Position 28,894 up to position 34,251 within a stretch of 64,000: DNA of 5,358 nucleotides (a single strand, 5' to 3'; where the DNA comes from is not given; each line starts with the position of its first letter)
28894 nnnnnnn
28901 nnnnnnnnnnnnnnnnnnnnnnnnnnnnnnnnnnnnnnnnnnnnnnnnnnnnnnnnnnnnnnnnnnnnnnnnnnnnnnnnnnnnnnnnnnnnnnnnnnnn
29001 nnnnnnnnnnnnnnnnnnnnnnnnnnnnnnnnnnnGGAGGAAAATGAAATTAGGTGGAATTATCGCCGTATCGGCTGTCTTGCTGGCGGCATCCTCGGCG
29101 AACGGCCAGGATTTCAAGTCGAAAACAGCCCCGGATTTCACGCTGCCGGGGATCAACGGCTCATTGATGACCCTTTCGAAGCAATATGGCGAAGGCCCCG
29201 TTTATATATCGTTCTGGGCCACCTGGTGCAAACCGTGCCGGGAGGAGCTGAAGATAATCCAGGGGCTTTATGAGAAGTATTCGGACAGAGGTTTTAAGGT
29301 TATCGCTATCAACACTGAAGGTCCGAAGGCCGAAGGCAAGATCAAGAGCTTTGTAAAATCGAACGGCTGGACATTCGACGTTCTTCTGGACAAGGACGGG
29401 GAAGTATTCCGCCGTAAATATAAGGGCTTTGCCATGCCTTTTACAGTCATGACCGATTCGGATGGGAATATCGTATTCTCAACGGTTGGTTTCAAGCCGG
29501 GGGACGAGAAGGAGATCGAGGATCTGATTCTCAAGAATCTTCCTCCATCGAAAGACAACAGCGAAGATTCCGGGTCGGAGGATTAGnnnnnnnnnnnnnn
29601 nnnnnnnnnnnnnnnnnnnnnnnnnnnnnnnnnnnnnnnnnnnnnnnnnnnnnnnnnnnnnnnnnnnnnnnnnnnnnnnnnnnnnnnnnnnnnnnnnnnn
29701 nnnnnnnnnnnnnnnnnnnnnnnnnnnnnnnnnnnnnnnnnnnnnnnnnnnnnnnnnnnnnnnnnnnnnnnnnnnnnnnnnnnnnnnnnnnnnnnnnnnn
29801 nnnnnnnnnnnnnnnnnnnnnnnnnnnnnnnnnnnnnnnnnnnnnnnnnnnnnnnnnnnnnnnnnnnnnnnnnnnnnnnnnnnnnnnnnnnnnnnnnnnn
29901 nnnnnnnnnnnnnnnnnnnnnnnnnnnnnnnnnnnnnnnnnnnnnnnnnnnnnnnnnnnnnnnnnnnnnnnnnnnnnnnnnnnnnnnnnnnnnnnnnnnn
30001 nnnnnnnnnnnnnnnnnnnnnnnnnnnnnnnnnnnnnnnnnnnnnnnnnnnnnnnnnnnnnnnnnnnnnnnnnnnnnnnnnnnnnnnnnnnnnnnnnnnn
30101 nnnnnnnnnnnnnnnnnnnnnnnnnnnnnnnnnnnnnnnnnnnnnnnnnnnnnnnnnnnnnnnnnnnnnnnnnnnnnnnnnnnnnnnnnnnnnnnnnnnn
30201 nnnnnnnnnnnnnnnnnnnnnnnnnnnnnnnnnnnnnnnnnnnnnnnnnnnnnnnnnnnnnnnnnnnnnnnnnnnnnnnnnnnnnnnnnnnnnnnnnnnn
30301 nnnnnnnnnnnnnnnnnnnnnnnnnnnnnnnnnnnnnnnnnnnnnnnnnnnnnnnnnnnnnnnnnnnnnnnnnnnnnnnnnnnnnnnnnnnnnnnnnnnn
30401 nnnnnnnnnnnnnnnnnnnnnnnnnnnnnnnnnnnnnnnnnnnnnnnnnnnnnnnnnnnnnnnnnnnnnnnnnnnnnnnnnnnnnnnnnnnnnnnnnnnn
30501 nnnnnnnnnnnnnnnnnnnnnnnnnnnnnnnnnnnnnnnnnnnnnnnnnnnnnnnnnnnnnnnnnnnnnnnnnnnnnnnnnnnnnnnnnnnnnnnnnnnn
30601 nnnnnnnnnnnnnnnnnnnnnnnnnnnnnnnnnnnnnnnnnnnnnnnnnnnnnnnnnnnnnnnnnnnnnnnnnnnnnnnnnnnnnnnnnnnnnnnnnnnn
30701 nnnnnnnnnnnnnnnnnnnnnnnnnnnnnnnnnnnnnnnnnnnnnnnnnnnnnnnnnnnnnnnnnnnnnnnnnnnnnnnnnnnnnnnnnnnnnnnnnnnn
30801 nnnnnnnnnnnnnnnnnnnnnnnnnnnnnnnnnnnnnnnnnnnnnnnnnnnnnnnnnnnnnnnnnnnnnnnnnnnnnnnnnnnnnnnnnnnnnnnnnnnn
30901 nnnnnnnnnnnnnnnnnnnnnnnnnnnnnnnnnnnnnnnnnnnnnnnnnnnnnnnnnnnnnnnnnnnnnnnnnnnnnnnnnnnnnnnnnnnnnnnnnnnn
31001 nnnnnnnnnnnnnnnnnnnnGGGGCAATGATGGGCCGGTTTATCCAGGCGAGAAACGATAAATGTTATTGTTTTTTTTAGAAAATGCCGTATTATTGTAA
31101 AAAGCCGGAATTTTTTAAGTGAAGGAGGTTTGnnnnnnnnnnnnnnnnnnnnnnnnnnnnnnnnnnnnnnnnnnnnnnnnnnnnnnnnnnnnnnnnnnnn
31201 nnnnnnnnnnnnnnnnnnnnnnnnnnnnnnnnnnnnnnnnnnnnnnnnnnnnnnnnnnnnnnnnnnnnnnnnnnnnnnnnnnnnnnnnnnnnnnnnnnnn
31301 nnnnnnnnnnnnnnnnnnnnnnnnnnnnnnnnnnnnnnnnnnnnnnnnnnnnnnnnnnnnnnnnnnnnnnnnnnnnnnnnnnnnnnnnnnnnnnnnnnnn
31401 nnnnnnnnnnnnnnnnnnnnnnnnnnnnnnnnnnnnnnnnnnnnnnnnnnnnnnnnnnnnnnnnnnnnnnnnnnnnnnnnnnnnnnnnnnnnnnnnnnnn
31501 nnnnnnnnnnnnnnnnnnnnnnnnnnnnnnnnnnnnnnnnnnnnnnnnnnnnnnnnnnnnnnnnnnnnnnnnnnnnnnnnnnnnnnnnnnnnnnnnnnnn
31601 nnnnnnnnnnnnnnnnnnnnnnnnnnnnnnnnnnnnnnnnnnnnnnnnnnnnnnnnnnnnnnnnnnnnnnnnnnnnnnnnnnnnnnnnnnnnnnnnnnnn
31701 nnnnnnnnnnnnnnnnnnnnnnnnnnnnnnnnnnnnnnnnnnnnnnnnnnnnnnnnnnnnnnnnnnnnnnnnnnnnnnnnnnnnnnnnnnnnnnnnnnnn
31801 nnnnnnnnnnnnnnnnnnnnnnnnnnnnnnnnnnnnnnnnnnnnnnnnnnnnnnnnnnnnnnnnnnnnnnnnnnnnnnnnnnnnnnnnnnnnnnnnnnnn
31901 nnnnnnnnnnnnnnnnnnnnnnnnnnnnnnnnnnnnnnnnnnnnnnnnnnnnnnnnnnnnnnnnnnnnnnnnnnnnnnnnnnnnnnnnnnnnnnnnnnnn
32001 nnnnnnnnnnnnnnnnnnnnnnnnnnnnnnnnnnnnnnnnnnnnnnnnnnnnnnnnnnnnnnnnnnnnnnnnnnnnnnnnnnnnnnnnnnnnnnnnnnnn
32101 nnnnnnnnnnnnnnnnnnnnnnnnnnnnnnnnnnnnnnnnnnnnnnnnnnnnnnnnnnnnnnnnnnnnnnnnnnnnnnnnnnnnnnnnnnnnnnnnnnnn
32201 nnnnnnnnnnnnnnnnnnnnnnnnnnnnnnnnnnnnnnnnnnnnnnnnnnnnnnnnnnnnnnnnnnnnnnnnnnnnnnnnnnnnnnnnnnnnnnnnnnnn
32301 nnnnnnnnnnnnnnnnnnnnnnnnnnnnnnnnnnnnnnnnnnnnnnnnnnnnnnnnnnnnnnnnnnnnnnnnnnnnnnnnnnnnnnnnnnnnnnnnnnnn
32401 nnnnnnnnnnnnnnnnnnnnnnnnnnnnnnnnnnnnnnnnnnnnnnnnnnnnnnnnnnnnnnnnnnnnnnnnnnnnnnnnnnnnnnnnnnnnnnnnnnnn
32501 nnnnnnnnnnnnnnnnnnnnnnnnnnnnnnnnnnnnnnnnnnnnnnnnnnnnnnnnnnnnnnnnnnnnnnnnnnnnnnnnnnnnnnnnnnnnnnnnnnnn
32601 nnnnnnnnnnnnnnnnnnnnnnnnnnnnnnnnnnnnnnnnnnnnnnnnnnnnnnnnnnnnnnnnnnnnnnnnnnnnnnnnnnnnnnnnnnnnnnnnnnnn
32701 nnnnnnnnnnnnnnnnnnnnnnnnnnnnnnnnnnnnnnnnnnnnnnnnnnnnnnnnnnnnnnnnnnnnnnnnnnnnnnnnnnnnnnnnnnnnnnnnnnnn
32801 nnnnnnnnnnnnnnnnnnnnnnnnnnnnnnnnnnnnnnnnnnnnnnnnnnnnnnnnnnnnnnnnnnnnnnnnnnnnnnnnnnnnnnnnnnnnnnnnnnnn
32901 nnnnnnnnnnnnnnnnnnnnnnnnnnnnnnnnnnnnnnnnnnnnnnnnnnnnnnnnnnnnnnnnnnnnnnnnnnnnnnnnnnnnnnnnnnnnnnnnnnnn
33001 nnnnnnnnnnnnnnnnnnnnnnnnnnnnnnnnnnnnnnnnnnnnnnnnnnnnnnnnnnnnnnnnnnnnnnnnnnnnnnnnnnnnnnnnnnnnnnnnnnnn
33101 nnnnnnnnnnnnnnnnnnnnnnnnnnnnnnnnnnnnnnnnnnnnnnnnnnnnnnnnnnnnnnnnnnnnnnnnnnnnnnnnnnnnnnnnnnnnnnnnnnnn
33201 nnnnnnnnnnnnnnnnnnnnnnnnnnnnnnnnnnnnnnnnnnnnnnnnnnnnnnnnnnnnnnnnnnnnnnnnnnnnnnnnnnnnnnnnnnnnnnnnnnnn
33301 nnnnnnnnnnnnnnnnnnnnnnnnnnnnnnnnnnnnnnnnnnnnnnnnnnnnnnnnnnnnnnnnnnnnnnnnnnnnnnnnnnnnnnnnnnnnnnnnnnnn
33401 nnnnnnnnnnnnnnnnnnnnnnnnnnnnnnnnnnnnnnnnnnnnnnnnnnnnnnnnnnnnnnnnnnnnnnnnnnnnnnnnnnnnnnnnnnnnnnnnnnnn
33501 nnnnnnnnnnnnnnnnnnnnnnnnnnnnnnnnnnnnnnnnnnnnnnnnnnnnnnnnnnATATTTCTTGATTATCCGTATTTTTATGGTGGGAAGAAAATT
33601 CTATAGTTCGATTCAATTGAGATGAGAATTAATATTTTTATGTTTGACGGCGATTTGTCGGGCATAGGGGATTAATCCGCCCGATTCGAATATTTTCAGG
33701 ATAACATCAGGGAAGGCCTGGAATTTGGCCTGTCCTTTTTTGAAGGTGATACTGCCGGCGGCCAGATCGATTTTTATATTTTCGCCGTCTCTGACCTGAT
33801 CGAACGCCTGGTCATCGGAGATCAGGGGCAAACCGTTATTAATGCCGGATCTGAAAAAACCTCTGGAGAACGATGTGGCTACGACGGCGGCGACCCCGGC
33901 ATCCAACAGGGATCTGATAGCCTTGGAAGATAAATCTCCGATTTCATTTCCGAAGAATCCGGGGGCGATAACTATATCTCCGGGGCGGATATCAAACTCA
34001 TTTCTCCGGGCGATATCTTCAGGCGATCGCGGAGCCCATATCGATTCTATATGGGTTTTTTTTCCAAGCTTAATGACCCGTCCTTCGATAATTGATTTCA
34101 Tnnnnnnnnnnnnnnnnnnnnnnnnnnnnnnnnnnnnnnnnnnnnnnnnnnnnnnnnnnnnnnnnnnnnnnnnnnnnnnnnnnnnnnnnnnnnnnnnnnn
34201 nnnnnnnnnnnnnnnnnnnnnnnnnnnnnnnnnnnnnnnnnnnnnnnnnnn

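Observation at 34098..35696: HTH-fused aconitase-family (LeuC-like) protein with all three Fe-S cysteine ligands and the catalytic motifs replaced; candidate ligand-sensing regulator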

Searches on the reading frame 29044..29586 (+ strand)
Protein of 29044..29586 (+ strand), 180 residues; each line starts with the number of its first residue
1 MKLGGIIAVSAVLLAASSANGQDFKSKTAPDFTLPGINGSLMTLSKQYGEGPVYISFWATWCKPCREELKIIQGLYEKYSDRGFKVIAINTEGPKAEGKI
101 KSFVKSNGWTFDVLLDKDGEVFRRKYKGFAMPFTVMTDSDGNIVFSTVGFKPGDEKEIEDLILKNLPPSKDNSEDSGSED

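Call 61: search_protein_families(library=pfam, proteins=[window:29044-29586:+], max_evalue=0.000001)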
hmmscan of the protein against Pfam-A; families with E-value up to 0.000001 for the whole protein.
window:29044-29586:+ (180 aa): 3 families
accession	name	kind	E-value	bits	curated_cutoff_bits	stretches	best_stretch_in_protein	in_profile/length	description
PF00578.27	AhpC-TSA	-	2.2e-22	79.8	26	1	27-144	3-122/124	AhpC/TSA family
PF08534.16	Redoxin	-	1.9e-21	76.8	26.6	1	27-161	4-147/148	Redoxin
PF13905.12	Thioredoxin_8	-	1.4e-08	35.4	27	1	53-143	4-94/94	Thioredoxin-like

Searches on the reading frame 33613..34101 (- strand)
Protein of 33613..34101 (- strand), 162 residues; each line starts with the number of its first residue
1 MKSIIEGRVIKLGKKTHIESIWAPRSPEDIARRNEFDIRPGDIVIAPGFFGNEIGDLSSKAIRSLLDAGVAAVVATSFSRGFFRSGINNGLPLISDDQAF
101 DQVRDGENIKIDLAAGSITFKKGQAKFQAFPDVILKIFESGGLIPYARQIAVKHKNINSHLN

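Call 3: search_protein_families(library=pfam, proteins=[window:33613-34101:-], max_evalue=0.1)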
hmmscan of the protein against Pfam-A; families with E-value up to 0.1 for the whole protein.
window:33613-34101:- (162 aa): 1 family
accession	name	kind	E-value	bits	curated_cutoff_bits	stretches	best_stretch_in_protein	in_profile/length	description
PF00694.25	Aconitase_C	-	0.03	15.1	22.8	1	57-91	87-123/131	Aconitase C-terminal domain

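Call 4: search_protein_families(library=ncbifam, proteins=[window:33613-34101:-], max_evalue=0.1)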
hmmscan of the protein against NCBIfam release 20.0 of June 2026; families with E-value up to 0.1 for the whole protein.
window:33613-34101:- (162 aa): 8 families
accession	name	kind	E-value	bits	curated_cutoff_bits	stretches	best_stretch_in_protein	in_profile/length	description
TIGR02087.1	LEUD_arch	subfamily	2.1e-24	86.1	108.95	1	23-149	30-156/157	LeuD/DmdB family oxidoreductase small subunit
TIGR02084.1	leud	equivalog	6.5e-19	68.1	245.85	1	25-148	32-155/156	3-isopropylmalate dehydratase small subunit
NF040625.1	HacB2_Meth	equivalog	3.1e-18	65.8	230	1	37-144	49-153/161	homoaconitase small subunit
NF010629.0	PRK14023.1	equivalog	2.5e-16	60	229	1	35-149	42-156/166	homoaconitate hydratase small subunit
NF040604.2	HacB_Meth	equivalog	2.3e-14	53.6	230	1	37-148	48-158/159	homoaconitase small subunit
NF002458.0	PRK01641.1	subfamily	2.1e-06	27.4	167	1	39-128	66-160/202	3-isopropylmalate dehydratase small subunit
TIGR00139.1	h_aconitase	equivalog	0.0064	14.9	529.9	1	37-91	578-630/709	homoaconitase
TIGR00171.1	leuD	equivalog_domain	0.01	15.7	116.25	1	42-124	71-157/188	3-isopropylmalate dehydratase small subunit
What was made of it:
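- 33613..34101 (-): LeuD-like small-subunit gene (162 aa) with an ATGA overlap on the large-subunit stop. It is also degenerate: the substrate-recognition loop is shortened and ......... is replaced by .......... NCBIfam LEUD_arch 86.1 bits, below the 108.95 cut-off (call 4).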

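Call 51: search_solved_structures(query=window:33613-34101:-, max_evalue=0.01, show_alignments=1)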
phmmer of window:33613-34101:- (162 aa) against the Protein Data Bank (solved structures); distinct sequences matched with E-value up to 0.01: 3.
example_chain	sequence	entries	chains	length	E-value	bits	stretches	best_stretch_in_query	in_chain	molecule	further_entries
3vba_A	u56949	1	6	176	2e-18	70.2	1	1-150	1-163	Isopropylmalate/citramalate isomerase small subunit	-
1v7l_A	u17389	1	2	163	1.3e-13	54.6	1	37-149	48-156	3-isopropylmalate dehydratase small subunit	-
2pkp_A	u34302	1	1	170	2.3e-10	44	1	37-149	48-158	Homoaconitase small subunit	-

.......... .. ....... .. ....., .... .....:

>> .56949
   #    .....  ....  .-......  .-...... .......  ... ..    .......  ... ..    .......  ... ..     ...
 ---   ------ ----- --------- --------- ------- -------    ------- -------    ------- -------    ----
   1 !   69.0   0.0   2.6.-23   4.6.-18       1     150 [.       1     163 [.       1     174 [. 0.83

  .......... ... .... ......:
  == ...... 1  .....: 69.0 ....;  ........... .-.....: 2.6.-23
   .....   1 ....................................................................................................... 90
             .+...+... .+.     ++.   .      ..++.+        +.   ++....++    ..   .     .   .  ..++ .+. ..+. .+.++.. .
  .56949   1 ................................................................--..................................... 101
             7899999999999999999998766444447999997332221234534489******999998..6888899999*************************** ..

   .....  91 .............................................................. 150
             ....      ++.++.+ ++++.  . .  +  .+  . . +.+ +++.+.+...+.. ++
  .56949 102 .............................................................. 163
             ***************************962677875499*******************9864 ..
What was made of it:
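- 33613..34101 (-): PDB 3vba E=2e-18 (call 51).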

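Call 65: search_protein_families(library=padloc, proteins=[window:33613-34101:-], max_evalue=0.001)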
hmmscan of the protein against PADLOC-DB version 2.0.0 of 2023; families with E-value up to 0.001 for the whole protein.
window:33613-34101:- (162 aa): 0 families
